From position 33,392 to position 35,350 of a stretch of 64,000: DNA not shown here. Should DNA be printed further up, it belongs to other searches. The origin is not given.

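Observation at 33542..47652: Main candidate: a 14-gene co-directional operon whose enzyme combination matches no pathway I know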

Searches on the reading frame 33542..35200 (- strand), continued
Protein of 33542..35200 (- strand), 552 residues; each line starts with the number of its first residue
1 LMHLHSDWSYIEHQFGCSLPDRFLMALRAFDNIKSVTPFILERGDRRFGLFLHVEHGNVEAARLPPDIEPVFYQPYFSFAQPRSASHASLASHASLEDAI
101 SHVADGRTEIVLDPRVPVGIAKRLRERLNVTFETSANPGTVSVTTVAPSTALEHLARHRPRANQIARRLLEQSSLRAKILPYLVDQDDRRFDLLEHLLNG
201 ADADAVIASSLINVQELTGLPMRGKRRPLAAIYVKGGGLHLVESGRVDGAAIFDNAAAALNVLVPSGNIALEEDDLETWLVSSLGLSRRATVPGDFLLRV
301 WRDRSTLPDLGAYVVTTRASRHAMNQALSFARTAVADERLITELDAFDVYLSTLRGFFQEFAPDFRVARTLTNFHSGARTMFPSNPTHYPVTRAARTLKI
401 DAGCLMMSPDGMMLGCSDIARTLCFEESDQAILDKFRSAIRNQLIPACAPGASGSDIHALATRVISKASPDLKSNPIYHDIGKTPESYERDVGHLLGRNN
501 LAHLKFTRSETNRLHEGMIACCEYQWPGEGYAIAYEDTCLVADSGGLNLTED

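Call 33: fold_search(model_id=the predicted structure, library=pdb)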
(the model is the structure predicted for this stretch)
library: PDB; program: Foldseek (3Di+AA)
matches with E <= 10: 466; with E <= 0.001: 172
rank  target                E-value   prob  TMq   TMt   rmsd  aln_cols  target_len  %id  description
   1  3ctz                  5.5e-16  1.00  0.55  0.50   7.7       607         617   12  Structure of human cytosolic X-prolyl aminopeptidase (released 2008-05-27)
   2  4s2r_P                9.3e-16  1.00  0.52  0.47   8.6       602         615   11  Crystal structure of X-prolyl aminopeptidase from Caenorhabditis elegans: a cytosolic enzyme with a di-nuclear active  (released 2015-04-22)
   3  4s2r_Q                1.3e-15  1.00  0.54  0.49   8.2       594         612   12  Crystal structure of X-prolyl aminopeptidase from Caenorhabditis elegans: a cytosolic enzyme with a di-nuclear active  (released 2015-04-22)
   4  5giu                  1.7e-15  1.00  0.48  0.74   4.5       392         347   18  Crystal structure of Xaa-Pro peptidase from Deinococcus radiodurans, metal-free active site (released 2017-06-28)
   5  7k3u_A                6.3e-15  1.00  0.48  0.69   5.0       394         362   18  X-ray crystallographic structure model of Lactococcus lactis prolidase mutant R293S (released 2020-09-23)
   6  5giq                  6.7e-15  1.00  0.46  0.70   5.8       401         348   17  Xaa-Pro peptidase from Deinococcus radiodurans, Zinc bound (released 2017-06-28)
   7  1wy2_A                7.6e-15  1.00  0.46  0.68   5.9       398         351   16  Crystal Structure of the Prolidase from Pyrococcus horikoshii OT3 (released 2005-02-22)
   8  4zng_B                9.0e-15  1.00  0.47  0.69   5.1       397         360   17  X-ray crystallography of recombinant Lactococcus lactis prolidase (released 2016-08-10)
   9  5cdl                  9.6e-15  1.00  0.45  0.68   6.0       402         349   17  Proline dipeptidase from Deinococcus radiodurans (selenomethionine derivative) (released 2016-08-10)
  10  4zng_A                1.1e-14  1.00  0.48  0.70   5.2       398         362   17  X-ray crystallography of recombinant Lactococcus lactis prolidase (released 2016-08-10)
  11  1pv9_A                1.3e-14  1.00  0.46  0.72   4.3       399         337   15  Prolidase from Pyrococcus furiosus (released 2004-03-23)
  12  5jqk_A                1.9e-14  1.00  0.56  0.50   6.7       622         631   10  The Xray Crystal Structure of P. falciparum Aminopeptidase P (released 2016-08-31)
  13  6xmr_A                3.4e-14  1.00  0.47  0.68   5.4       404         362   16  X-ray crystallographic structure model of Lactococcus lactis prolidase mutant H38S (released 2020-07-15)
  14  5cnx_A                4.8e-14  1.00  0.45  0.67   5.4       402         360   18  Crystal structure of Xaa-Pro aminopeptidase from Escherichia coli K12 (released 2016-07-20)
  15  3q6d_D                5.4e-14  1.00  0.49  0.74   4.8       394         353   15  Xaa-Pro dipeptidase from Bacillus anthracis. (released 2011-02-02)
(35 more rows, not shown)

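Call 49: search_protein_families(library=ncbifam, proteins=[L007:13705-14748:+, L004:5335-6378:-, L007:14753-15748:-, L007:4445-5398:-, L013:1319-2467:+, L004:4177-5322:-, L003:6922-7926:+, L003:11650-12423:+], max_evalue=1e-10)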
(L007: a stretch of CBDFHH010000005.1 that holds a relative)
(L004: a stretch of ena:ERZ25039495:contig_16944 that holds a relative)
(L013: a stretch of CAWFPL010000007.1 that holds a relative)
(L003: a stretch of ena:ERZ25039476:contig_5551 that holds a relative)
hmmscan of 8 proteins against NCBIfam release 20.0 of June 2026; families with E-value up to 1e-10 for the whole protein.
L007:13705-14748:+ (347 aa): 5 families
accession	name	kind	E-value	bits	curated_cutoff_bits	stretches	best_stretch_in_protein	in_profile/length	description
TIGR01227.1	hutG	equivalog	1.4e-50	172.3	229.15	1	53-333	31-302/307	formimidoylglutamase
TIGR01230.1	agmatinase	equivalog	7.6e-37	127.4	174.3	1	51-333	7-269/275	agmatinase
NF002564.0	PRK02190.1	subfamily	5.4e-35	121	302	1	51-344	27-305/307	agmatinase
NF010347.0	PRK13775.1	equivalog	1.1e-22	80.8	381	1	68-336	61-323/331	formimidoylglutamase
TIGR01229.1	rocF_arginase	equivalog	2.2e-19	69.9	227.6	1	62-322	3-278/300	arginase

L004:5335-6378:- (347 aa): 5 families
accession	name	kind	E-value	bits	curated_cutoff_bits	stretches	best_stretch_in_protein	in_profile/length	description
TIGR01227.1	hutG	equivalog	8.6e-48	163.1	229.15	1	35-318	31-305/307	formimidoylglutamase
TIGR01230.1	agmatinase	equivalog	1.3e-35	123.3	174.3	1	40-316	14-270/275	agmatinase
NF002564.0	PRK02190.1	subfamily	2e-32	112.6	302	1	38-320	32-299/307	agmatinase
TIGR01229.1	rocF_arginase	equivalog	2.8e-19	69.6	227.6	1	44-304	3-278/300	arginase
NF010347.0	PRK13775.1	equivalog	5.6e-17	62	381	1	41-325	51-330/331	formimidoylglutamase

L007:14753-15748:- (331 aa): 16 families
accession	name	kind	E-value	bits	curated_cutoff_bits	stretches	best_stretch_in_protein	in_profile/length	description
TIGR01136.1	cysKM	subfamily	7.4e-79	265.2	344.15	2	163-326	131-296/299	cysteine synthase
TIGR01139.1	cysK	equivalog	5.6e-78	262.2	350.95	2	166-326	134-295/298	cysteine synthase A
NF007989.0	PRK10717.1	equivalog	9.2e-78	261.6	387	1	6-324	3-313/334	cysteine synthase A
TIGR01137.1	cysta_beta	equivalog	4.1e-66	223.5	510.25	1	7-324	1-306/457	cystathionine beta-synthase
NF008735.0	PRK11761.1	equivalog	4.8e-62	209.9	413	1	10-327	5-292/296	cysteine synthase CysM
TIGR01138.1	cysM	equivalog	7.4e-61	206.2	394.2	1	11-325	2-286/290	cysteine synthase B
TIGR03945.1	PLP_SbnA_fam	equivalog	5.1e-59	199.8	349.95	1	12-325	2-296/304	2,3-diaminopropionate biosynthesis protein SbnA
NF053679.1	CysteaSynCapA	equivalog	4.8e-47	160.3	600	1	5-325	4-316/329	cysteate synthase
NF005292.0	PRK06815.1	equivalog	5e-15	55.3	371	0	16-123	20-123/320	threonine/serine dehydratase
NF004996.0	PRK06381.1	equivalog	5.5e-15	55.2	266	1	19-128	17-121/319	threonine synthase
NF052478.1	CystDsulMYC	equivalog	4.4e-14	52.5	600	0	32-123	37-127/354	L-cysteine desulfhydrase Cds1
NF004170.0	PRK05638.1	equivalog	6.6e-14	51.3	421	0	16-120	65-163/442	threonine synthase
NF006094.0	PRK08246.1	subfamily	3.1e-13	49.8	331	0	13-121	19-120/310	serine/threonine dehydratase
NF005147.0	PRK06608.1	equivalog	4.5e-13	48.7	380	0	18-132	25-136/339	serine/threonine dehydratase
NF006390.0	PRK08639.1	equivalog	3e-12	46.2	421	0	176-235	158-217/418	threonine ammonia-lyase IlvA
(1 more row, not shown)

L007:4445-5398:- (317 aa): 18 families
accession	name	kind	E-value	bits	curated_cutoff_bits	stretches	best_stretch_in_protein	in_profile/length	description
TIGR01136.1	cysKM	subfamily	4.4e-91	305.3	344.15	1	8-305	2-297/299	cysteine synthase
TIGR01139.1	cysK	equivalog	1.6e-88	296.9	350.95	1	8-305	2-296/298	cysteine synthase A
NF007989.0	PRK10717.1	equivalog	1.8e-71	241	387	1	1-303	2-314/334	cysteine synthase A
NF008735.0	PRK11761.1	equivalog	2.2e-68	230.7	413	1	5-305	4-292/296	cysteine synthase CysM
TIGR01138.1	cysM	equivalog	3.1e-66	223.9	394.2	1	7-303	2-286/290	cysteine synthase B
TIGR03945.1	PLP_SbnA_fam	equivalog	1e-57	195.5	349.95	1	8-303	2-296/304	2,3-diaminopropionate biosynthesis protein SbnA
TIGR01137.1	cysta_beta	equivalog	3.4e-56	190.8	510.25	1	4-303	2-307/457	cystathionine beta-synthase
NF053679.1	CysteaSynCapA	equivalog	1.8e-47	161.8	600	1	2-303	5-316/329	cysteate synthase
NF006094.0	PRK08246.1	subfamily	2.9e-19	69.6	331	1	4-210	14-206/310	serine/threonine dehydratase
NF006390.0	PRK08639.1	equivalog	5.3e-16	58.6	421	1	5-208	17-216/418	threonine ammonia-lyase IlvA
NF005292.0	PRK06815.1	equivalog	9.4e-15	54.5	371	1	9-209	17-209/320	threonine/serine dehydratase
TIGR02079.1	THD1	equivalog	1.7e-13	50.2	440.55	1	4-209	7-209/410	threonine ammonia-lyase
TIGR01124.1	ilvA_2Cterm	equivalog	2.1e-12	46.4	411.3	1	6-207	10-204/499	threonine ammonia-lyase, biosynthetic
NF005454.0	PRK07048.1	equivalog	8.1e-12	44.9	452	1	4-205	16-209/324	threo-3-hydroxy-L-aspartate ammonia-lyase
NF052478.1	CystDsulMYC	equivalog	1.8e-11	44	600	1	43-302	53-321/354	L-cysteine desulfhydrase Cds1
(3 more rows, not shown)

L013:1319-2467:+ (382 aa): 18 families
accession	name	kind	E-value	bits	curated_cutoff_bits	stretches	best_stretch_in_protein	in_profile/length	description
TIGR01136.1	cysKM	subfamily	4e-90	302.2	344.15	1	73-370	2-297/299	cysteine synthase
TIGR01139.1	cysK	equivalog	5.7e-88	295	350.95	1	73-370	2-296/298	cysteine synthase A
NF007989.0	PRK10717.1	equivalog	4.5e-70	236.4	387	1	66-368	2-314/334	cysteine synthase A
NF008735.0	PRK11761.1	equivalog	4.2e-65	219.9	413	1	70-369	4-291/296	cysteine synthase CysM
TIGR01138.1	cysM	equivalog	3.9e-64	217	394.2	1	72-369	2-287/290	cysteine synthase B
TIGR01137.1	cysta_beta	equivalog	1.2e-58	199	510.25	1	68-368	1-307/457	cystathionine beta-synthase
TIGR03945.1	PLP_SbnA_fam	equivalog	1.1e-56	192.1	349.95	1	73-368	2-296/304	2,3-diaminopropionate biosynthesis protein SbnA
NF053679.1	CysteaSynCapA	equivalog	3.7e-51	173.9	600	1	66-368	4-316/329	cysteate synthase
NF005292.0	PRK06815.1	equivalog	2.2e-18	66.4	371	1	73-275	16-211/320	threonine/serine dehydratase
NF006094.0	PRK08246.1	subfamily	2.6e-16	59.9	331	1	68-274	13-205/310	serine/threonine dehydratase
NF006390.0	PRK08639.1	equivalog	1.2e-14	54.1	421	1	69-273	16-216/418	threonine ammonia-lyase IlvA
NF005147.0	PRK06608.1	equivalog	1.3e-13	50.5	380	1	70-270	16-208/339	serine/threonine dehydratase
TIGR01127.1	ilvA_1Cterm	equivalog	2.1e-13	50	378.75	1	88-273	10-187/380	threonine ammonia-lyase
TIGR01124.1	ilvA_2Cterm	equivalog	1.2e-12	47.2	411.3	1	70-272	9-204/499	threonine ammonia-lyase, biosynthetic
NF006674.0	PRK09224.1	subfamily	5.4e-12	45.2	577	1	70-272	17-212/508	threonine ammonia-lyase IlvA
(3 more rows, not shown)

L004:4177-5322:- (381 aa): 16 families
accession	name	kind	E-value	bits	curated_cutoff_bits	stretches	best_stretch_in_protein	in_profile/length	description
TIGR01979.1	sufS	subfamily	5.1e-40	137.6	475.1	1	21-380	17-395/403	SufS family cysteine desulfurase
TIGR01976.1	am_tr_V_VC1184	hypoth_equivalog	1.1e-37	130.4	352.35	1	17-380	13-401/401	cysteine desulfurase-like protein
TIGR01977.1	am_tr_V_EF2568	hypoth_equivalog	4.2e-37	128.1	377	1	33-380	11-373/376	cysteine desulfurase family protein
NF006791.0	PRK09295.1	equivalog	2.3e-27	96.1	661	1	63-302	68-310/406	cysteine desulfurase SufS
TIGR03392.1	FeS_syn_CsdA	equivalog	1e-25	90.8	493.6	1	12-379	5-388/398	cysteine desulfurase CsdA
NF008126.0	PRK10874.1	equivalog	1.8e-25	89.9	607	1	8-370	4-382/401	cysteine desulfurase CsdA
TIGR03402.1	FeS_nifS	equivalog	1.2e-24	86.8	530.75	1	25-243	2-223/379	cysteine desulfurase NifS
TIGR02006.1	IscS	equivalog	9.1e-24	84.2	643.2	1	25-309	6-279/402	IscS subfamily cysteine desulfurase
NF041166.1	f2_encap_cargo1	exception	5e-23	82.1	800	1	64-301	291-530/623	family 2A encapsulin nanocompartment cargo protein cysteine desulfurase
NF010611.0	PRK14012.1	equivalog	1.4e-21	76.9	548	1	25-309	8-283/406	IscS subfamily cysteine desulfurase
NF040779.1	Sec_lyase_SclA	exception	5.2e-20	71.7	525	1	67-354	48-331/378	selenocysteine lyase SclA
TIGR03403.1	nifS_epsilon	equivalog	1.2e-19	70.4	587.7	1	93-251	79-235/382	NifS family cysteine desulfurase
TIGR03235.1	DNA_S_dndA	equivalog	6.7e-19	68.4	480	1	25-242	1-228/353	cysteine desulfurase DndA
NF051467.1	peri_mod_PvdN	equivalog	1.4e-17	63.5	650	1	62-380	96-421/425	pyoverdine-tailoring periplasmic protein PvdN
TIGR04343.1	egtE_PLP_lyase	equivalog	1.8e-17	63.2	400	1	12-361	4-338/370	ergothioneine biosynthesis PLP-dependent enzyme EgtE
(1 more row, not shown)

L003:6922-7926:+ (334 aa): 1 family
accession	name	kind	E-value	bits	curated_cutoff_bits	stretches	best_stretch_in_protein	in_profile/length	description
TIGR00698.1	TIGR00698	subfamily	1.5e-36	126.3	232.6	1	15-328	9-327/335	YeiH family putative sulfate export transporter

L003:11650-12423:+ (257 aa): 5 families
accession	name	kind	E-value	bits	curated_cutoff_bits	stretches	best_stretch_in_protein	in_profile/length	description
NF008178.0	PRK10926.1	equivalog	1.9e-44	151.8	390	1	1-252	1-246/248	ferredoxin--NADP(+) reductase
NF040810.1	BenC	equivalog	3.3e-15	56.1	430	1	5-238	105-321/333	benzoate 1,2-dioxygenase electron transfer component BenC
NF045803.1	MethMoxFADbindMmoC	equivalog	1.5e-13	50.3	500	1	26-154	134-260/343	aromatic/alkene monooxygenase hydroxylase FAD-binding subunit MmoC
NF006220.0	PRK08345.1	subfamily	3e-13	49.7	395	1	5-237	11-241/294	cytochrome-c3 hydrogenase subunit gamma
NF004317.0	PRK05713.1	equivalog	3.4e-13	49.5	338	1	7-148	94-233/312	iron-sulfur-binding ferredoxin reductase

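Call 62: search_protein_representatives(protein=window:33542-35200:-)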
Query: 552 residues. Proteins with E-value up to 0.001 (for the whole library): 117; up to 1e-10: 103; up to 1e-30: 68. The best 117 are listed.
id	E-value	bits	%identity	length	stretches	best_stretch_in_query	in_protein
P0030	8.7e-168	575.7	49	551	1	1-552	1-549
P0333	6.1e-119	414.5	40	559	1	1-550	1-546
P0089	2.2e-111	389.6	46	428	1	121-552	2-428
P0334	1.4e-103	363.8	90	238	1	292-474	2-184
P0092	4.5e-95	335.8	49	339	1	222-552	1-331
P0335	2.2e-71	257.6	31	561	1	11-552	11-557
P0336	7.6e-59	216.2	49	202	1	353-550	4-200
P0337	4.5e-58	213.7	30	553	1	5-550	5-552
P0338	4.9e-58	213.5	28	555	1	29-552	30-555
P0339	5.0e-58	213.5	45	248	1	2-245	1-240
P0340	5.6e-55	203.5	29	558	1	2-550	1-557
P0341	1.0e-52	196.0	28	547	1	2-550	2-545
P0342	1.5e-52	195.4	27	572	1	4-549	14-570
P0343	3.2e-52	194.3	29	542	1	1-548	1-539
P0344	5.3e-52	193.6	30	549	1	29-547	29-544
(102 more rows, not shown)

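Call 63: search_dna_similar(query=window:33542-35200:-, collection=plasmids, mode=protein, max_evalue=1e-10, max_rows=20)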
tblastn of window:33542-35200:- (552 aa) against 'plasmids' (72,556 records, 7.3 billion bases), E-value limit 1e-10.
Records with a match: 4; places in all: 4; records where one place covers at least 80% of the query: 2.
Best place of each record, by identity: <60% 4.
By first word of the organism name: Rhodococcus 3; Pantoea 1.
By predicted mobility (MOB-suite, as given by PLSDB): non-mobilizable 3; mobilizable 1.
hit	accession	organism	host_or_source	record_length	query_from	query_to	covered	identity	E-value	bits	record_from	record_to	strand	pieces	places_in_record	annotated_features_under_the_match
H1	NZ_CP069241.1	Rhodococcus sp. USK13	cell culture,Sand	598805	3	551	97%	25.8%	1e-17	117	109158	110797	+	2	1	none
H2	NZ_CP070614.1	Rhodococcus pseudokoreensis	cell culture,rhizosphere of apple ...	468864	1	541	98%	25.4%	7e-23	111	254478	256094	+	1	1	aminopeptidase P family N-terminal domain-containing protein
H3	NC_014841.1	Pantoea sp. At-9b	-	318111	296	552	47%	32.6%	8e-30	132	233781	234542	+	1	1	M24 family metallopeptidase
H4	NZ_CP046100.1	Rhodococcus sp. AQ5-07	Metagenomic Assembly,Chronically low ...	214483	283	541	47%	28.3%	4e-15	87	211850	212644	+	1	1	aminopeptidase P family N-terminal domain-containing protein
